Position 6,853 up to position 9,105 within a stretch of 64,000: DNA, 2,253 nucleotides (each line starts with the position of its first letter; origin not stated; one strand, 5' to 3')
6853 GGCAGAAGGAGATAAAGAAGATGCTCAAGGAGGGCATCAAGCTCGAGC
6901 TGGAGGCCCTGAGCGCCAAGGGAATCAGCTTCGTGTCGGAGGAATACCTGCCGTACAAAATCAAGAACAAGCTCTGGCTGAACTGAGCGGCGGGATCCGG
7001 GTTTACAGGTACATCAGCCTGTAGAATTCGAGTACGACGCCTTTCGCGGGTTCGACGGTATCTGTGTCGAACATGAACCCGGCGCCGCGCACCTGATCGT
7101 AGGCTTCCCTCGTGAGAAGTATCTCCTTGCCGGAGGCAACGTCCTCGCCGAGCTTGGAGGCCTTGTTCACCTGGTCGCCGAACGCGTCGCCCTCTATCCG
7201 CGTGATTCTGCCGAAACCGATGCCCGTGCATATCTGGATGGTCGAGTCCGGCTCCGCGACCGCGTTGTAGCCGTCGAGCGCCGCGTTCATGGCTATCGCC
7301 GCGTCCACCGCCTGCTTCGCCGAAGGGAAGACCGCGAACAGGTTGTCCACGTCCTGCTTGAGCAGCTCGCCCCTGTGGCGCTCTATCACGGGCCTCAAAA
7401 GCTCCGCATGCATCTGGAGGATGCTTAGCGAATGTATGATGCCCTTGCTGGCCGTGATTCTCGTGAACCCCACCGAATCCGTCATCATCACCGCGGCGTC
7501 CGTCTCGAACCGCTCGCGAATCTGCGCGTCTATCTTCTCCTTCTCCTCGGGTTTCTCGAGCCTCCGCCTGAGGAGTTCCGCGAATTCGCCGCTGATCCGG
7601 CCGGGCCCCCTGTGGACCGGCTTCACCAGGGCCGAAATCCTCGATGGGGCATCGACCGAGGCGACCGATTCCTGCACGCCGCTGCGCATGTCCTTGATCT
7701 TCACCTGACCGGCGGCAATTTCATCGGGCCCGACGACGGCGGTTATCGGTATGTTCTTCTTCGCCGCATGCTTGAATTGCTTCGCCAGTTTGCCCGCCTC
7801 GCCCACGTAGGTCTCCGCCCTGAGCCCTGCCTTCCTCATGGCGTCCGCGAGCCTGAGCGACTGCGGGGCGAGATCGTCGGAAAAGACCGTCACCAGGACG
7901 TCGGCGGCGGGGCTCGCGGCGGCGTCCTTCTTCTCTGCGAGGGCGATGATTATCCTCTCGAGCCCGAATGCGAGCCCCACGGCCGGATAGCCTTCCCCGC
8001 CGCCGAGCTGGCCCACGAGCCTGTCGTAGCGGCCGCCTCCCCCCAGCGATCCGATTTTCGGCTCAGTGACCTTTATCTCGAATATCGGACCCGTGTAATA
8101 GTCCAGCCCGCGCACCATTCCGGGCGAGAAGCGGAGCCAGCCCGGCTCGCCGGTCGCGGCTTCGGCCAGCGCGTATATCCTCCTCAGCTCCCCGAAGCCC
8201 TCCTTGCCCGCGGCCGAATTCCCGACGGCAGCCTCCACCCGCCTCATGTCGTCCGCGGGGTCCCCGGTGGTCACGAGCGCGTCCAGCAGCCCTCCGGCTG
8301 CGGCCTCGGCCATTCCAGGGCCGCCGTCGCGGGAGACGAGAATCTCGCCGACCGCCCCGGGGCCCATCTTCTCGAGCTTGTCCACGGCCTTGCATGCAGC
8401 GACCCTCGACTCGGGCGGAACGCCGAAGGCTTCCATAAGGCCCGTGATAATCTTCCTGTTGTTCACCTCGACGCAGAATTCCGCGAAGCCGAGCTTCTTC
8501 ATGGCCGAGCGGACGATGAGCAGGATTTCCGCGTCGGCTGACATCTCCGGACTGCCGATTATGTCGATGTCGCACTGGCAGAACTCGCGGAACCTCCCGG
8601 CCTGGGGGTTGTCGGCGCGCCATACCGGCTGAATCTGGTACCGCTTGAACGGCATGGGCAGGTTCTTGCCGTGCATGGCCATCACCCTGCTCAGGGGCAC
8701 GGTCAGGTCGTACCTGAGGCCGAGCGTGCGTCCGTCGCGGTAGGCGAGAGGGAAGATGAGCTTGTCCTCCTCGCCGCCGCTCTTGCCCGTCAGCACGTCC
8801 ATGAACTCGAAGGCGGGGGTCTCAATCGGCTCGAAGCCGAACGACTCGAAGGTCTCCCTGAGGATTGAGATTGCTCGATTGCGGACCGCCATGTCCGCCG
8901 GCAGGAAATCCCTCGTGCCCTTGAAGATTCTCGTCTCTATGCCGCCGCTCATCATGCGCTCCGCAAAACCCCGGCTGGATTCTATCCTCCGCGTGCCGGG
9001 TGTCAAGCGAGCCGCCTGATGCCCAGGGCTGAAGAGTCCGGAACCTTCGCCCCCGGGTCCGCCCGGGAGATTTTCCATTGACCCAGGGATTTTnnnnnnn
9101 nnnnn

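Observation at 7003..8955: Histidyl-tRNA synthetase fused in frame to a class III nucleotidyl cyclase domain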

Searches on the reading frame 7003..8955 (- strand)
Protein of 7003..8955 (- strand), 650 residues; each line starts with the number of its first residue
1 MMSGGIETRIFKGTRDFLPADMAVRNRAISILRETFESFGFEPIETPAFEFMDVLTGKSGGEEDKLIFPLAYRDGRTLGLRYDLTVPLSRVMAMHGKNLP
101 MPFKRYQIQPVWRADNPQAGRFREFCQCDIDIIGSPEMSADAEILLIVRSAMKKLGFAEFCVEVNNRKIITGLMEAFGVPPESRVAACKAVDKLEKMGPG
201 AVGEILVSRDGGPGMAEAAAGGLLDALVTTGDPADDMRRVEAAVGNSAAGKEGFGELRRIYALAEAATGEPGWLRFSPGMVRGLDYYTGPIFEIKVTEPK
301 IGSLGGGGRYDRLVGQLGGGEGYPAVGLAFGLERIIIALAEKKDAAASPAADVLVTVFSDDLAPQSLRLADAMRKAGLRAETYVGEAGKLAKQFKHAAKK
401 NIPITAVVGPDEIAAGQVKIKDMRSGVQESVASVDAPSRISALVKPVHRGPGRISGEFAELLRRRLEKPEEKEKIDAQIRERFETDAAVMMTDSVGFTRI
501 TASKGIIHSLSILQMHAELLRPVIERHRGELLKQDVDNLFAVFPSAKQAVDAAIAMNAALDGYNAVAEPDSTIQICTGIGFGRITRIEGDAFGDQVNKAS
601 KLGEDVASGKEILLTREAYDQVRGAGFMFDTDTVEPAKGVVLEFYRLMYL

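Call 4: search_protein_families(library=pfam, proteins=[window:7006-8955:-], max_evalue=1)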
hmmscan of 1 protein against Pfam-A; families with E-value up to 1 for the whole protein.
window:7006-8955:- (650 aa): 5 families
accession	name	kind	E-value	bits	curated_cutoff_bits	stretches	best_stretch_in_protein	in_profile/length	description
PF13393.11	tRNA-synt_His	-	2.3e-42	145.7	25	1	13-335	1-308/308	Histidyl-tRNA synthetase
PF03129.25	HGTP_anticodon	-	6.5e-15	55.5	21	1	352-441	1-92/94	Anticodon binding domain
PF00152.25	tRNA-synt_2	-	1.4e-05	24.8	25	1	9-132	9-121/308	tRNA synthetases class II (D, K and N)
PF00211.25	Guanylate_cyc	-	0.0002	21.5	21.9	1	486-632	8-165/183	Adenylate and Guanylate cyclase catalytic domain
PF00587.30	tRNA-synt_2b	-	0.00053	20.5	29.3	1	97-167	33-106/179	tRNA synthetase class II core domain (G, H, P, S and T)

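Call 5: search_protein_families(library=ncbifam, proteins=[window:7006-8955:-], max_evalue=1)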
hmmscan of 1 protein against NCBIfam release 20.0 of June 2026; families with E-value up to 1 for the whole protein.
window:7006-8955:- (650 aa): 30 families (the best 25 are shown)
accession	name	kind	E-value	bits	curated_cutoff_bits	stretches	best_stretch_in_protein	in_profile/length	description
TIGR00442.1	hisS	equivalog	1.4e-110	370.1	286.75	1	11-432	3-405/406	histidine--tRNA ligase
NF009085.0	PRK12420.1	equivalog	1.9e-86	291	540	1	7-431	3-417/426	histidine--tRNA ligase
TIGR00443.1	hisZ_biosyn_reg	equivalog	6.7e-58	196.2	271.65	1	15-339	1-312/314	ATP phosphoribosyltransferase regulatory subunit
NF008941.0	PRK12292.2-4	equivalog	9.6e-43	146.6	447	1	13-380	12-360/393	ATP phosphoribosyltransferase regulatory subunit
NF008942.0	PRK12292.2-5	equivalog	2.6e-41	141.7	643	1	5-431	6-418/434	ATP phosphoribosyltransferase regulatory subunit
NF008940.0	PRK12292.2-3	equivalog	2.8e-37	128.4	450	1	13-403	8-386/404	ATP phosphoribosyltransferase regulatory subunit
NF008936.0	PRK12292.1-3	equivalog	1.2e-36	126.4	492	2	9-177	6-174/406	ATP phosphoribosyltransferase regulatory subunit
NF008938.0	PRK12292.1-6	equivalog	1.6e-34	119.5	833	2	12-171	10-167/420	ATP phosphoribosyltransferase regulatory subunit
NF008945.0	PRK12292.3-3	equivalog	3.9e-31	108.5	409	1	11-405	3-355/368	ATP phosphoribosyltransferase regulatory subunit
NF008953.0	PRK12295.1-6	equivalog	5.1e-30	104.7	384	2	30-190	17-174/384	ATP phosphoribosyltransferase regulatory subunit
NF008943.0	PRK12292.3-1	equivalog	8.6e-27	94.2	690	1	10-343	26-334/403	ATP phosphoribosyltransferase regulatory subunit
NF008950.0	PRK12295.1-3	equivalog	4.8e-25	88.7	492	2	210-338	246-377/387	ATP phosphoribosyltransferase regulatory subunit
NF008935.0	PRK12292.1-1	equivalog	6.4e-17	61.6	350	1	16-347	12-325/382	ATP phosphoribosyltransferase regulatory subunit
NF008951.0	PRK12295.1-4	equivalog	1.4e-16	60.3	364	1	259-341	292-372/374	ATP phosphoribosyltransferase regulatory subunit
NF008948.0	PRK12295.1-1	equivalog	6.1e-15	55.2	622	2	279-342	311-375/376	ATP phosphoribosyltransferase regulatory subunit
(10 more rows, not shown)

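Call 9: find_encoding_contigs(protein=window:7003-8955:-, flank=6000, max_places=6)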
Protein window:7003-8955:- (650 aa): no gene with exactly this product is on record in the collection.

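Call 14: find_homologous_proteins(query=window:7006-8955:-, max_evalue=1e-30)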
Query window:7006-8955:- (650 aa): 8000 proteins with E <= 1e-30 among 8000 candidates; the best 120 are listed.
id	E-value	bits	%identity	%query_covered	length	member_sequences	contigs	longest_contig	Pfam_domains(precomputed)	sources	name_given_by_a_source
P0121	0.0e+0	1436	100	100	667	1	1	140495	PF13393.12,PF03129.26,PF00152.26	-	-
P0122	1.8e-173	597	63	68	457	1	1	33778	PF13393.12,PF03129.26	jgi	jgi:histidyl-tRNA synthetase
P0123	6.0e-169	582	62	68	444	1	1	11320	PF13393.12,PF03129.26,PF00152.26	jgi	jgi:histidyl-tRNA synthetase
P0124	3.4e-141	490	53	68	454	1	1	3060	PF13393.12,PF03129.26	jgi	jgi:histidyl-tRNA synthetase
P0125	5.0e-141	489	55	68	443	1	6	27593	PF13393.12,PF03129.26,PF00152.26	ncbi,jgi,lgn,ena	-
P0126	1.3e-139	485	53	68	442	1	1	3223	PF13393.12,PF03129.26,PF00587.31,PF00152.26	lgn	-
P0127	5.6e-138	479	54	68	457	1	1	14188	PF13393.12,PF03129.26,PF00587.31,PF00152.26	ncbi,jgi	ncbi:MAG: histidine--tRNA ligase [Planctomycetota bacterium]|jgi:histidyl-tRNA synthetase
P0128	8.1e-138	479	54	65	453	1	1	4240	PF13393.12,PF03129.26,PF00152.26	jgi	jgi:histidyl-tRNA synthetase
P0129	1.0e-136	475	52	68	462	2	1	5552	PF13393.12,PF03129.26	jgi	jgi:histidyl-tRNA synthetase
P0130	9.7e-134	465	52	67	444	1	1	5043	PF13393.12,PF03129.26,PF00152.26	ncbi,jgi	ncbi:MAG: histidine--tRNA ligase [Planctomycetota bacterium]|jgi:histidyl-tRNA synthetase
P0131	3.0e-133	464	50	68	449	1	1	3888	PF13393.12,PF03129.26,PF00152.26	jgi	jgi:histidyl-tRNA synthetase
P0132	9.7e-129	449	51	68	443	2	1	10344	PF13393.12,PF03129.26,PF00587.31,PF00152.26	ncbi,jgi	ncbi:MAG: histidine--tRNA ligase [Planctomycetota bacterium]|jgi:histidyl-tRNA synthetase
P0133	3.2e-116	407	48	66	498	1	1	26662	PF13393.12,PF03129.26,PF00152.26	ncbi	-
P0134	8.4e-116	406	47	68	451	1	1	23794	PF13393.12,PF03129.26,PF00587.31,PF00152.26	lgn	-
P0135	9.9e-115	402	45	68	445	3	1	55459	PF13393.12,PF03129.26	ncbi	-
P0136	1.2e-114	402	45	69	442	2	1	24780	PF13393.12,PF03129.26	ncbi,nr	ncbi:MAG: histidine--tRNA ligase [Calditrichaeota bacterium]|nr:histidine--tRNA ligase [Calditrichot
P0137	1.5e-114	402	47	67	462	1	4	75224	PF13393.12,PF03129.26,PF00587.31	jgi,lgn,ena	jgi:histidyl-tRNA synthetase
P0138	2.3e-114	401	45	68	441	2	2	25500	PF13393.12,PF03129.26,PF00587.31,PF00152.26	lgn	-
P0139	3.3e-114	401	47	66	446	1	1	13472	PF13393.12,PF03129.26,PF00152.26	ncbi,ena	-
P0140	3.6e-114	401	45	66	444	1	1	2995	PF13393.12,PF03129.26,PF00587.31,PF00152.26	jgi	-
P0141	5.6e-114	400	47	66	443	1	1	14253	PF13393.12,PF03129.26,PF00587.31,PF00152.26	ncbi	-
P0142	7.8e-114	399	45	68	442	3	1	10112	PF13393.12,PF03129.26,PF00152.26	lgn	-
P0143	7.8e-114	399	47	66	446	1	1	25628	PF13393.12,PF03129.26,PF00152.26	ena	-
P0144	8.6e-114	399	47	66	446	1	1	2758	PF13393.12,PF03129.26,PF00152.26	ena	-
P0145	8.6e-114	399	47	66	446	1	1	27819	PF13393.12,PF03129.26,PF00152.26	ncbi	-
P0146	8.6e-114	399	47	66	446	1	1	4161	PF13393.12,PF03129.26,PF00152.26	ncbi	-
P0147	1.1e-113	399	47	66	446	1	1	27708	PF13393.12,PF03129.26,PF00152.26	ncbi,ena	-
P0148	2.0e-113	398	45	66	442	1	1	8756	PF13393.12,PF03129.26,PF00587.31,PF00152.26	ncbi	ncbi:MAG: histidine--tRNA ligase [Calditrichia bacterium]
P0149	2.0e-113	398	47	66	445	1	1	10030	PF13393.12,PF03129.26,PF00587.31,PF00152.26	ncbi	-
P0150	2.2e-113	398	45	69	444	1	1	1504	PF13393.12,PF03129.26,PF00152.26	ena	-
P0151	2.7e-113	398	46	68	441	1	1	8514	PF13393.12,PF03129.26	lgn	-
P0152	6.1e-113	397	45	69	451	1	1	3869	PF13393.12,PF03129.26,PF00587.31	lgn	-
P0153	3.7e-112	394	49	66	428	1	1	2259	PF13393.12,PF03129.26,PF00587.31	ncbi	-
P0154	3.8e-112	394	46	68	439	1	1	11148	PF13393.12,PF03129.26,PF00152.26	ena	-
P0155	4.1e-112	394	47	66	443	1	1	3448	PF13393.12,PF03129.26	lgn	-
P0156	4.1e-112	394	45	68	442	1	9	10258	PF13393.12,PF03129.26,PF00152.26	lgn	-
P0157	1.3e-111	392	46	68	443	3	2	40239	PF13393.12,PF03129.26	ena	-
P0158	1.8e-111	392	46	68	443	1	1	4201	PF13393.12,PF03129.26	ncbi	-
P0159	2.8e-111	391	45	68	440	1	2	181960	PF13393.12,PF03129.26,PF00152.26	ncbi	-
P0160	3.0e-111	391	46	69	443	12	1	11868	PF13393.12,PF03129.26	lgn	-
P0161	3.3e-111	391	47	66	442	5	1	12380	PF13393.12,PF03129.26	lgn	-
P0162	3.4e-111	391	47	66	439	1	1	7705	PF13393.12,PF03129.26,PF00587.31,PF00152.26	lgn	-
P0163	3.4e-111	391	45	68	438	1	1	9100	PF13393.12,PF03129.26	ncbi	-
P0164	5.0e-111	390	46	65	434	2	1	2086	PF13393.12,PF03129.26,PF00587.31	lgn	-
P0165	6.0e-111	390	46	66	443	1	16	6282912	PF13393.12,PF03129.26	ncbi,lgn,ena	-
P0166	6.9e-111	390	46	66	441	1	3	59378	PF13393.12,PF03129.26,PF00152.26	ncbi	-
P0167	8.3e-111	390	46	67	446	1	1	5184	PF13393.12,PF03129.26,PF00587.31,PF00152.26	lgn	-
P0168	9.9e-111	389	46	66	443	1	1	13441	PF13393.12,PF03129.26,PF00587.31,PF00152.26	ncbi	-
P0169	2.1e-110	388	46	66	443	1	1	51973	PF13393.12,PF03129.26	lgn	-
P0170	2.2e-110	388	47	66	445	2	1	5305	PF13393.12,PF03129.26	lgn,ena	-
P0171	2.4e-110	388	49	66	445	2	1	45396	PF13393.12,PF03129.26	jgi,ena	-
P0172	2.9e-110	388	46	66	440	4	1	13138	PF13393.12,PF03129.26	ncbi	-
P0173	5.8e-110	387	46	67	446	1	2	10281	PF13393.12,PF03129.26,PF00587.31,PF00152.26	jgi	jgi:histidyl-tRNA synthetase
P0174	7.7e-110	386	44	68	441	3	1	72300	PF12745.13,PF13393.12,PF03129.26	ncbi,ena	-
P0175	9.7e-110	386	45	66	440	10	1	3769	PF12745.13,PF13393.12,PF03129.26,PF00152.26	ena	-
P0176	1.0e-109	386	46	68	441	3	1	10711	PF13393.12,PF03129.26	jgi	jgi:histidyl-tRNA synthetase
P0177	1.0e-109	386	44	68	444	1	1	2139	PF13393.12,PF03129.26,PF00587.31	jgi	jgi:histidyl-tRNA synthetase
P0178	1.4e-109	385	48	65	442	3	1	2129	PF12745.13,PF13393.12,PF03129.26,PF00587.31,PF00152.26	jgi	jgi:histidyl-tRNA synthetase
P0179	1.4e-109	385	45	67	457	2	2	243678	PF13393.12,PF03129.26,PF00587.31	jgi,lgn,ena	-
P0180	1.5e-109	385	45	68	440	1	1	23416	PF13393.12,PF03129.26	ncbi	-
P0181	1.8e-109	385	45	69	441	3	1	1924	PF13393.12,PF03129.26,PF00152.26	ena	-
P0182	2.1e-109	385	44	66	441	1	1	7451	PF13393.12,PF03129.26,PF00152.26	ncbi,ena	-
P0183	2.3e-109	385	45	66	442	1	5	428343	PF12745.13,PF13393.12,PF03129.26,PF00152.26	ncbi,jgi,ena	jgi:histidyl-tRNA synthetase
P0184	2.7e-109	384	44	68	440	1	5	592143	PF12745.13,PF13393.12,PF03129.26,PF00152.26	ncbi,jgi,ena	jgi:histidyl-tRNA synthetase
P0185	4.1e-109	384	44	68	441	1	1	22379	PF13393.12,PF03129.26,PF00587.31,PF00152.26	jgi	jgi:histidyl-tRNA synthetase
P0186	4.3e-109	384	45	68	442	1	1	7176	PF13393.12,PF03129.26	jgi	jgi:histidyl-tRNA synthetase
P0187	5.0e-109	384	44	68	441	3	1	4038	PF13393.12,PF03129.26,PF00152.26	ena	-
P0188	6.0e-109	383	46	66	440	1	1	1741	PF13393.12,PF03129.26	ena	-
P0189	6.1e-109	383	46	67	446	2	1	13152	PF13393.12,PF03129.26,PF00587.31,PF00152.26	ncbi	-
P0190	6.8e-109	383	44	68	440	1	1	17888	PF13393.12,PF03129.26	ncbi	ncbi:MAG: histidine--tRNA ligase [Calditrichia bacterium]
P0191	6.9e-109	383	43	68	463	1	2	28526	PF13393.12,PF03129.26,PF00587.31,PF00152.26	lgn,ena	-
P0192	8.7e-109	383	45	66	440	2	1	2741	PF13393.12,PF03129.26,PF00152.26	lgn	-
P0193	1.1e-108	383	45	68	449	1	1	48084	PF13393.12,PF03129.26,PF00587.31,PF00152.26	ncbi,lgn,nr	ncbi:MAG: histidine--tRNA ligase [Chloroflexi bacterium]|nr:histidine--tRNA ligase [Chloroflexota ba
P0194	1.6e-108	382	43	69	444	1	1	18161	PF13393.12,PF03129.26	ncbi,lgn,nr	ncbi:MAG: histidine--tRNA ligase [Calditrichaeota bacterium]|nr:MAG: histidine--tRNA ligase [Calditr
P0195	1.7e-108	382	44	68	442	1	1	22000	PF13393.12,PF03129.26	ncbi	-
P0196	1.8e-108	382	44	67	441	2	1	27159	PF13393.12,PF03129.26,PF00587.31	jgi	jgi:histidyl-tRNA synthetase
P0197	2.2e-108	382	46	67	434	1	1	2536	PF13393.12,PF03129.26,PF00587.31,PF00152.26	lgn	-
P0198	2.2e-108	381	45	66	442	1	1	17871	PF13393.12,PF03129.26,PF00587.31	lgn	-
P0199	2.7e-108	381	45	68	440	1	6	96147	PF13393.12,PF03129.26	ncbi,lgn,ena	-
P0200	2.8e-108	381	45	66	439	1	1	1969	PF13393.12,PF03129.26,PF00152.26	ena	-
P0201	2.9e-108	381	47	66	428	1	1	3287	PF13393.12,PF03129.26,PF00587.31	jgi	jgi:histidyl-tRNA synthetase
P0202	3.5e-108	381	46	68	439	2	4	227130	PF13393.12,PF03129.26,PF00152.26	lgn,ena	-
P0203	4.1e-108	381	44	68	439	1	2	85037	PF13393.12,PF03129.26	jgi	-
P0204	4.1e-108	381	46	68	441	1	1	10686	PF13393.12,PF03129.26,PF00587.31,PF00152.26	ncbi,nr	ncbi:MAG: histidine--tRNA ligase [Armatimonadetes bacterium]|nr:histidine--tRNA ligase [Armatimonado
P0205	4.4e-108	381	44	68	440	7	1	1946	PF13393.12,PF03129.26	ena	-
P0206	4.7e-108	380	46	68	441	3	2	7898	PF13393.12,PF03129.26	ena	-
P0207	4.7e-108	380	45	66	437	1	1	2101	PF13393.12,PF03129.26,PF00152.26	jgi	-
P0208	5.2e-108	380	48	65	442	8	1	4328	PF12745.13,PF13393.12,PF03129.26,PF00587.31,PF00152.26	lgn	-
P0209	6.2e-108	380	45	68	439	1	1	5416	PF13393.12,PF03129.26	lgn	-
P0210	6.2e-108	380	45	68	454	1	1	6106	PF13393.12,PF03129.26,PF00587.31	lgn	-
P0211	8.6e-108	380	44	68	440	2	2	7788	PF13393.12,PF03129.26,PF00587.31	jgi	-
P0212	8.7e-108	380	43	68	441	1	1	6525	PF13393.12,PF03129.26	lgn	-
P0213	9.7e-108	379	48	65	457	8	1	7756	PF13393.12,PF03129.26,PF00587.31,PF00152.26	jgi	jgi:histidyl-tRNA synthetase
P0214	1.1e-107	379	46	66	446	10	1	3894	PF13393.12,PF03129.26,PF00152.26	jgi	jgi:histidyl-tRNA synthetase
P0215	1.4e-107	379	48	65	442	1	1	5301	PF12745.13,PF13393.12,PF03129.26,PF00587.31,PF00152.26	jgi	jgi:histidyl-tRNA synthetase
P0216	1.6e-107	379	45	65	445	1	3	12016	PF13393.12,PF03129.26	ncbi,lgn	ncbi:MAG: histidine--tRNA ligase [bacterium]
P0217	1.8e-107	378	45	67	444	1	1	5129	PF13393.12,PF03129.26,PF00587.31,PF00152.26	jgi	jgi:histidyl-tRNA synthetase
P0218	1.9e-107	378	43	67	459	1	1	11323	PF13393.12,PF03129.26,PF00587.31,PF00152.26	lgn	-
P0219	2.0e-107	378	46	67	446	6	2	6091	PF13393.12,PF03129.26,PF00587.31,PF00152.26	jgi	jgi:histidyl-tRNA synthetase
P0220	2.0e-107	378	45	67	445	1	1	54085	PF13393.12,PF03129.26,PF00587.31,PF00152.26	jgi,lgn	-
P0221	2.5e-107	378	45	67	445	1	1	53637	PF13393.12,PF03129.26,PF00587.31,PF00152.26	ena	-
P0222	3.1e-107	378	45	68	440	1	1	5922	PF13393.12,PF03129.26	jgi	-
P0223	3.3e-107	378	45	66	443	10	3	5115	PF12745.13,PF13393.12,PF03129.26,PF00152.26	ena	-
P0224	3.6e-107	377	45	66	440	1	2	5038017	PF13393.12,PF03129.26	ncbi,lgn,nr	ncbi:MAG: histidine--tRNA ligase [Gemmatimonadota bacterium]|nr:MAG: histidine--tRNA ligase [Gemmati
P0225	3.6e-107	377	44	66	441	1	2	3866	PF13393.12,PF03129.26,PF00152.26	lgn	-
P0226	3.7e-107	377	43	67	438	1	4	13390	PF13393.12,PF03129.26,PF00587.31,PF00152.26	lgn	-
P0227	4.0e-107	377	44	66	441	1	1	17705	PF13393.12,PF03129.26,PF00152.26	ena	-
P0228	4.8e-107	377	48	65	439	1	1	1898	PF13393.12,PF03129.26,PF00587.31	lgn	-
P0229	5.2e-107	377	45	66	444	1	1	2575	PF13393.12,PF03129.26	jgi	jgi:histidyl-tRNA synthetase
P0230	5.2e-107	377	45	68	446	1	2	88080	PF13393.12,PF03129.26,PF00587.31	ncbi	ncbi:histidine--tRNA ligase [candidate division KSB1 bacterium]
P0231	5.9e-107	377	44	68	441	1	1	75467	PF13393.12,PF03129.26,PF00587.31,PF00152.26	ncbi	-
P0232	6.1e-107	377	44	66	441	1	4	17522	PF13393.12,PF03129.26,PF00152.26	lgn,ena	-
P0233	6.3e-107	377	44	68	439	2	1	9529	PF13393.12,PF03129.26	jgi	-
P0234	6.3e-107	377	45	66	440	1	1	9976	PF13393.12,PF03129.26,PF00152.26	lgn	-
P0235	6.4e-107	377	45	66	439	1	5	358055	PF13393.12,PF03129.26,PF00587.31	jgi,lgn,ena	-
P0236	6.4e-107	377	43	68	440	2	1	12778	PF13393.12,PF03129.26,PF00152.26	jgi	jgi:histidyl-tRNA synthetase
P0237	6.7e-107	377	44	67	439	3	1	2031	PF13393.12,PF03129.26,PF00587.31,PF00152.26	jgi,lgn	jgi:histidyl-tRNA synthetase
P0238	6.9e-107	377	44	66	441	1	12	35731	PF13393.12,PF03129.26,PF00152.26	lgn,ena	-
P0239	7.6e-107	376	44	66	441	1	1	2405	PF13393.12,PF03129.26,PF00152.26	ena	-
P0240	7.7e-107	376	44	68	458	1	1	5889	PF13393.12,PF03129.26,PF00587.31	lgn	-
